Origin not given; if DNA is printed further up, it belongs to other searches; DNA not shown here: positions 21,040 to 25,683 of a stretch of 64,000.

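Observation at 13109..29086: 16-kb co-directional cluster coupling Cu/haem redox genes to three giant secreted proteins: candidate undescribed envelope system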

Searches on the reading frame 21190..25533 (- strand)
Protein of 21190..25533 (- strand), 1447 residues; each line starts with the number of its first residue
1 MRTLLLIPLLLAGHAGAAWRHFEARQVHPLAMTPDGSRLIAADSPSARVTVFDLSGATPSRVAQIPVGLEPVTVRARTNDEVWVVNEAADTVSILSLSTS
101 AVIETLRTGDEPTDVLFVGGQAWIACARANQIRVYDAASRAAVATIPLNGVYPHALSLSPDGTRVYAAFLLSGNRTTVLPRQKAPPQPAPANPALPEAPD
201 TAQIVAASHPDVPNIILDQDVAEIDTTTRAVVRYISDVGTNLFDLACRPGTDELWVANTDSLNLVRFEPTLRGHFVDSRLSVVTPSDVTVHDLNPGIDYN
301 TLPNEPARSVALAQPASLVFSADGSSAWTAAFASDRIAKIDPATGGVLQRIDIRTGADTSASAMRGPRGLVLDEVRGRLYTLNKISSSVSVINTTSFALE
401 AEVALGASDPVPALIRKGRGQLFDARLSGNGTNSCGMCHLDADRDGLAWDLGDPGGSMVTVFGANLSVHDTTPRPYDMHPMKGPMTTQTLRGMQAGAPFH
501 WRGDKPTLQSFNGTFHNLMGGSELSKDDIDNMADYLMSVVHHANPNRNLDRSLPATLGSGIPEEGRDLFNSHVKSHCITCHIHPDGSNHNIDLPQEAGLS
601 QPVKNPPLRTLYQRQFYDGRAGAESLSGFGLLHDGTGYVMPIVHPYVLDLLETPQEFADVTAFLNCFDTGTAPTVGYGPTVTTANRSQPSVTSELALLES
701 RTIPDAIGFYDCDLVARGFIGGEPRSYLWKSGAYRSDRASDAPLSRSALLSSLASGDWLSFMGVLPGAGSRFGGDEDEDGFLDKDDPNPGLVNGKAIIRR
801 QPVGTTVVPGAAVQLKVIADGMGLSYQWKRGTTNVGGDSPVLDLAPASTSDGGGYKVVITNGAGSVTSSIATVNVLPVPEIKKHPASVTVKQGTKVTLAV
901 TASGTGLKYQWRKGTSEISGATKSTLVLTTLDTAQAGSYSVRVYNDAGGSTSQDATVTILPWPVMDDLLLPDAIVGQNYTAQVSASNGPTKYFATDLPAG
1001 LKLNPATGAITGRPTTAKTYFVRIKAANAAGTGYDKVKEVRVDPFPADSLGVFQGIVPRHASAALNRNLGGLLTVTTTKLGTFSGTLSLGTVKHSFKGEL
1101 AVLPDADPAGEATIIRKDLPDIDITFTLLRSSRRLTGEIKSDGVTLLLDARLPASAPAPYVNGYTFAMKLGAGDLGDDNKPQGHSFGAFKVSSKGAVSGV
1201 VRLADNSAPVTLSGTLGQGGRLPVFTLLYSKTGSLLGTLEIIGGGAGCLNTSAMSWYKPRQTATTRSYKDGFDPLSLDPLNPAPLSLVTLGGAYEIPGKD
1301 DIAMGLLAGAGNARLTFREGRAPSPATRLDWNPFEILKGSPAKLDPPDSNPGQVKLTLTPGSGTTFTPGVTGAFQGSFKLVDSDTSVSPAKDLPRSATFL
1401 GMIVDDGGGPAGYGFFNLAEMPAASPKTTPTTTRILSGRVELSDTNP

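Call 4: search_protein_families(library=pfam, proteins=[window:21190-25533:-], max_evalue=0.01)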
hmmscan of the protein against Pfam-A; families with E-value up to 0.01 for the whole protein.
window:21190-25533:- (1447 aa): 10 families
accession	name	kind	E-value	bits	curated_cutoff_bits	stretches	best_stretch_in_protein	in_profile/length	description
PF13927.12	Ig_3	-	1.8e-10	41.6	30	1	879-945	2-78/78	Immunoglobulin domain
PF07679.22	I-set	-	6.5e-10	39.4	23.7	1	879-959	1-90/90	Immunoglobulin I-set domain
PF05345.18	He_PIG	-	1.1e-09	39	24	1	971-1034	11-88/96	Putative Ig domain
PF13895.12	Ig_2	-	4.1e-07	30.6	27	1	879-958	2-78/79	Immunoglobulin domain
PF21783.3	YNCE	-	1.7e-05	24.7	27.1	1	39-155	212-330/339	YNCE-like beta-propeller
PF10282.15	Lactonase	-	2.4e-05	24.1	21.7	1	23-174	141-314/344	Lactonase, 7-bladed beta-propeller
PF03150.19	CCP_MauG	-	8.5e-05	23.7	25.6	0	421-442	10-31/149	Di-haem cytochrome c peroxidase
PF00034.26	Cytochrom_C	-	0.00095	20.9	21.3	0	564-664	3-86/90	Cytochrome c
PF08450.18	SGL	-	0.0012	18.9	26.3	0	30-121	139-235/246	SMP-30/Gluconolactonase/LRE-like region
PF24684.1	Vgb_lyase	-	0.0059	15.9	50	0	70-168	182-281/290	Virginiamycin B lyase family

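Call 5: search_protein_families(library=ncbifam, proteins=[window:21190-25533:-], max_evalue=0.01)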
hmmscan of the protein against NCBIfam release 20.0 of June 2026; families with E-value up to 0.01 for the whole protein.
window:21190-25533:- (1447 aa): 10 families
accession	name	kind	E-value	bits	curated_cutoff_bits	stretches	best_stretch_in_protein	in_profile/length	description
TIGR03866.1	PQQ_ABC_repeats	subfamily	3.2e-17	62.6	287.3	1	78-168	9-100/310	PQQ-dependent catabolism-associated beta-propeller protein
TIGR02276.1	beta_rpt_yvtn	repeat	7.5e-14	51.4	27.85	1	79-117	3-41/42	beta-propeller repeat protein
NF052342.1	hydrazine_BC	exception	8.7e-13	47.3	1250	1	27-164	37-181/690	hydrazine synthase subunit beta-gamma fusion subunit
NF052340.1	hydrazine_beta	equivalog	3.5e-11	42.8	560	1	30-165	38-176/372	hydrazine synthase subunit beta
NF048007.1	MmpL3Stblzr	equivalog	1.4e-07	31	600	1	78-168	59-150/366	MmpL3/TtfA transport complex stabilizer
NF052280.1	7_blade_YncE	equivalog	3.4e-06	26.1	400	0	123-168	272-316/338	7-bladed beta-propeller protein YncE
NF008258.1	PRK11028.1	equivalog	0.00011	21.4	370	1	297-396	110-207/330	6-phosphogluconolactonase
NF052460.1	L-NosZ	equivalog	0.00013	20.6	700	0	30-166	137-273/480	clade III lactonase-type nitrous-oxide reductase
NF052341.1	hydrazine_gamma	equivalog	0.00072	18.6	625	0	413-455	66-109/339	hydrazine synthase subunit gamma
NF058597.1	CoaZ_rpt_PGGG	domain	0.002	18.1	30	1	877-959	1-88/88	choice-of-anchor Z repeating domain-containing protein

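Call 10: search_solved_structures(query=window:21190-25533:-, max_evalue=1, show_alignments=3)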
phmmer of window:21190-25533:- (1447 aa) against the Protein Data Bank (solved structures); distinct sequences matched with E-value up to 1: 38.
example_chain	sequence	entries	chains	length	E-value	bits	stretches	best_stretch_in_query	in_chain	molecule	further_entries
9ncf_S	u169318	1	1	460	1.2e-39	138.7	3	797-965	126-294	Immunoglobulin-like domain protein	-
9c2d_S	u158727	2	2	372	7.8e-39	136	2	825-959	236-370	Tail protein | Putative tail protein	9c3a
5c2v_B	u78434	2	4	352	2e-08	35.2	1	30-168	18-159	HYDRAZINE SYNTHASE BETA SUBUNIT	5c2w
3b43_A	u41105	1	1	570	7.4e-07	30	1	840-981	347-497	Titin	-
4u7m_A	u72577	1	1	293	2.5e-06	28.3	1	841-998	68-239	Leucine-rich repeats and immunoglobulin-like domains protein 1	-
3k0w_A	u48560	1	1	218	9.1e-06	26.4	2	883-957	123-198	Mucosa-associated lymphoid tissue lymphoma translocation protein 1, isoform 2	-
2rjm_A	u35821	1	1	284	3.3e-05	24.5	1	840-952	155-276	Titin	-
2rik_A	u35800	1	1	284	3.9e-05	24.3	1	840-952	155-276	Titin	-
8s9p_C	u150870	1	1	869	0.00024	21.7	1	841-919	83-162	Muscle, skeletal receptor tyrosine-protein kinase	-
4ogz_A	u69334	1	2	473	0.00056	20.5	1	986-1034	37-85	Putative alpha-galactosidase/melibiase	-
5lxk_A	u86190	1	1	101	0.00057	20.5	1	884-957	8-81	Decoration protein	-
6tv2_A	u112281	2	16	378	0.00094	19.7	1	63-148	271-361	Protein NirF | Protein NirF,Protein NirF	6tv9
5c2v_C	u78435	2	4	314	0.0014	19.2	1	413-456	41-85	HYDRAZINE SYNTHASE GAMMA SUBUNIT | Hypothetical (Di heme) protein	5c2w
9rcs_A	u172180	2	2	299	0.0022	18.5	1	840-957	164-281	Cell adhesion molecule CEACAM6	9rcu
2iep_A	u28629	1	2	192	0.0033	17.9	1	840-923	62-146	Muscle-specific kinase receptor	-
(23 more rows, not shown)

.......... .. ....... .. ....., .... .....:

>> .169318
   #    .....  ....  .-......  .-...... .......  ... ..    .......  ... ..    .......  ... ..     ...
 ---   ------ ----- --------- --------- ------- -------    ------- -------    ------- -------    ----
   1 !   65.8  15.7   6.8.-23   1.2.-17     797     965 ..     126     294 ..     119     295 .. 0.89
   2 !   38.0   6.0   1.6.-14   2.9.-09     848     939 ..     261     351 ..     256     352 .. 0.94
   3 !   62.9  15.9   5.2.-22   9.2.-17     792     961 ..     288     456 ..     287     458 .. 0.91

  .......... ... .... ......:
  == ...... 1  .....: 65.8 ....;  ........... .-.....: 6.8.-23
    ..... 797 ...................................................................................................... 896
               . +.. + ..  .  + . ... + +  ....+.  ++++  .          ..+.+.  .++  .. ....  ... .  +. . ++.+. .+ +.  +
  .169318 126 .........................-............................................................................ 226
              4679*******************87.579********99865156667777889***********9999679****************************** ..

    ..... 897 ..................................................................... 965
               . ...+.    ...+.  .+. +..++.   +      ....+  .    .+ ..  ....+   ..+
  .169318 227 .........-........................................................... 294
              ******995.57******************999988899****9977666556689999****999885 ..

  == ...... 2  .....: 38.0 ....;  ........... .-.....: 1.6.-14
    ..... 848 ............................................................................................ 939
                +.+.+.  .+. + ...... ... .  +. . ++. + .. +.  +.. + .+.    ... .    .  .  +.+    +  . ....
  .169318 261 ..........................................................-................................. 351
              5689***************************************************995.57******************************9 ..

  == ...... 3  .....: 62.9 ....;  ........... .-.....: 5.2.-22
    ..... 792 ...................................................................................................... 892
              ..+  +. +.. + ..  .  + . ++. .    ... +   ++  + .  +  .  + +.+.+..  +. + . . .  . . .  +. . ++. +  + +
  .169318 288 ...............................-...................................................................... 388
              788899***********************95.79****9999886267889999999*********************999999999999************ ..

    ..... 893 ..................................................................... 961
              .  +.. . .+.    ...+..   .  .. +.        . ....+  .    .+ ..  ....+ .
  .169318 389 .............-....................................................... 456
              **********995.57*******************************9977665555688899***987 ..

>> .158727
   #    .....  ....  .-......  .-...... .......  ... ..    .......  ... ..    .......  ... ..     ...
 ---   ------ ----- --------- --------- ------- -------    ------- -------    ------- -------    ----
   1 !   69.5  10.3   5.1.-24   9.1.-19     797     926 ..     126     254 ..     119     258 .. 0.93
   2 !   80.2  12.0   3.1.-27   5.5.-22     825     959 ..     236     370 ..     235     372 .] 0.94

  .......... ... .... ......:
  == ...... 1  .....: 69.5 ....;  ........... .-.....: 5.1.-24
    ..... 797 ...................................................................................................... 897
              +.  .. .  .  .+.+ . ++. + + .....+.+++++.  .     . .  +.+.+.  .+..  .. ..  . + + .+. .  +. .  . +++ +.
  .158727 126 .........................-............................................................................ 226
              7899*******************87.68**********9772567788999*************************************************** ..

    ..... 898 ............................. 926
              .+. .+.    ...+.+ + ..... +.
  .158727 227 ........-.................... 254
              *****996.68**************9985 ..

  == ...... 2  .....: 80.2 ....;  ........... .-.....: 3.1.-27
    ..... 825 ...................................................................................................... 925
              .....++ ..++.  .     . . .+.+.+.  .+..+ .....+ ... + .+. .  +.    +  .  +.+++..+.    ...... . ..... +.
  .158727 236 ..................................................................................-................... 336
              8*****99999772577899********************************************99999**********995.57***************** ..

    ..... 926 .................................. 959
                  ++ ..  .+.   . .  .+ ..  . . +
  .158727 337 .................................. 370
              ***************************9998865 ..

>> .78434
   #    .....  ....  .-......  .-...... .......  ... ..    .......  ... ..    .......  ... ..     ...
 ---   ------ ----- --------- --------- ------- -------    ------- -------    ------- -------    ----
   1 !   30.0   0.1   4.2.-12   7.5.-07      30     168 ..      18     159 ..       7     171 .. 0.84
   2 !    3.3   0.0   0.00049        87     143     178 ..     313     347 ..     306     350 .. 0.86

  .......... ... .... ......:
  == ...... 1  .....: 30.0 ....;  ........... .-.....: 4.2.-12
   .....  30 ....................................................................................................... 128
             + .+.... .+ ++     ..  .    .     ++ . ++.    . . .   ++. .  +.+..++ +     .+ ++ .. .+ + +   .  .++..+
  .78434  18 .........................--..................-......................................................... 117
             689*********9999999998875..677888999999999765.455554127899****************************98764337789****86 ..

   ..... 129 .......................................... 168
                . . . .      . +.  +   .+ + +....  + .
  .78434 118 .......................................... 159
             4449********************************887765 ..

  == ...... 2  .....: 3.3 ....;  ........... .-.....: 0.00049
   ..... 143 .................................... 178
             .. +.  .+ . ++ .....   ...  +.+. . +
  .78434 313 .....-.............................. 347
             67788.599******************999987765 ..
